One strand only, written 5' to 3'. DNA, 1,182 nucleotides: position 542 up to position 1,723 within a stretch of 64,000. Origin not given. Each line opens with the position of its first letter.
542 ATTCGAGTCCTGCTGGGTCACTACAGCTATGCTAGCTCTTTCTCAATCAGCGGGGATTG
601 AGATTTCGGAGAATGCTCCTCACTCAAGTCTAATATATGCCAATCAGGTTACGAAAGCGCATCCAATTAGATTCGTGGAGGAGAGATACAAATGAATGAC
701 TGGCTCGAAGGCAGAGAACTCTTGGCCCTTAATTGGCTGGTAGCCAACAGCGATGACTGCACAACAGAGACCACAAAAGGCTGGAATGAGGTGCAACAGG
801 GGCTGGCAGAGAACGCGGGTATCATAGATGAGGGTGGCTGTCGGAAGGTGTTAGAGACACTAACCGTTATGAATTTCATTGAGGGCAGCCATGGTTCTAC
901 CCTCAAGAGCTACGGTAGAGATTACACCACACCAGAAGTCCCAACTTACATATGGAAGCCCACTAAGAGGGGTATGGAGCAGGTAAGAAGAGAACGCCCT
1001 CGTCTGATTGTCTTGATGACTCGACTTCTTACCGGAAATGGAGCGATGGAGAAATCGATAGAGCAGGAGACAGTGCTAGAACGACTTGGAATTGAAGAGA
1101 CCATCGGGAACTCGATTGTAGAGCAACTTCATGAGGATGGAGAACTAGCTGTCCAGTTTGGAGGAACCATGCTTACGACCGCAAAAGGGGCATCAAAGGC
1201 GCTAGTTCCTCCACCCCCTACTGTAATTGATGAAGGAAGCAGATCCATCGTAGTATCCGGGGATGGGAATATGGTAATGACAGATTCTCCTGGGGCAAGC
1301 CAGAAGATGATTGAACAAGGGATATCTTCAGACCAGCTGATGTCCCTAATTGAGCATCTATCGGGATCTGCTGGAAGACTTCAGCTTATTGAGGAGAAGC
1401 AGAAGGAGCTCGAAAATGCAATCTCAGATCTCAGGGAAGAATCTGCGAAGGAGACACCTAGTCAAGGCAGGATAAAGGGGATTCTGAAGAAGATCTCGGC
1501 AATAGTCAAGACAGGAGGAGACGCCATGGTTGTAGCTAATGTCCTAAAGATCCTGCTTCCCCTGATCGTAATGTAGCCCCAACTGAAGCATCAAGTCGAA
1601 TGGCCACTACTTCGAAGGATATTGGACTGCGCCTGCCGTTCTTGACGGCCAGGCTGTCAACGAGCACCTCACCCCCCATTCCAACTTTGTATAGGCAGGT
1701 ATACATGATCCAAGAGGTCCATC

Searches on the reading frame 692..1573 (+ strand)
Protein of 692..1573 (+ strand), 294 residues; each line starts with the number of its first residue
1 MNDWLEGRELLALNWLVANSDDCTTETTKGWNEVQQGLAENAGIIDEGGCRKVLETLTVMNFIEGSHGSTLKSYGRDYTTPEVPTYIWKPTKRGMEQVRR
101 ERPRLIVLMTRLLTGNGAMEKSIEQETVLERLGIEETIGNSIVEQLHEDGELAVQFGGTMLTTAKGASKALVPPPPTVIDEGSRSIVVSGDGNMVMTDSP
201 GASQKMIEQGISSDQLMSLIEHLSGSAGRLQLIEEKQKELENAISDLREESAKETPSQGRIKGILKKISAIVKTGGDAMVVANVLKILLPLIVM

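Call 19: search_protein_families(library=pfam, proteins=[window:692-1573:+], max_evalue=0.001)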
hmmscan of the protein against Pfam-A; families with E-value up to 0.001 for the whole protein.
window:692-1573:+ (294 aa): 0 families

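Call 93: search_protein_families(library=padloc, proteins=[window:692-1573:+], max_evalue=0.001)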
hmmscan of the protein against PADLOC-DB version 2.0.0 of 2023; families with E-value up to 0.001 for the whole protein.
window:692-1573:+ (294 aa): 1 family
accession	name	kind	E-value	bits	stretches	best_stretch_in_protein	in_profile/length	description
PDLC04451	PDC-M14B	-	6.4e-07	27.4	1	192-287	163-256/261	-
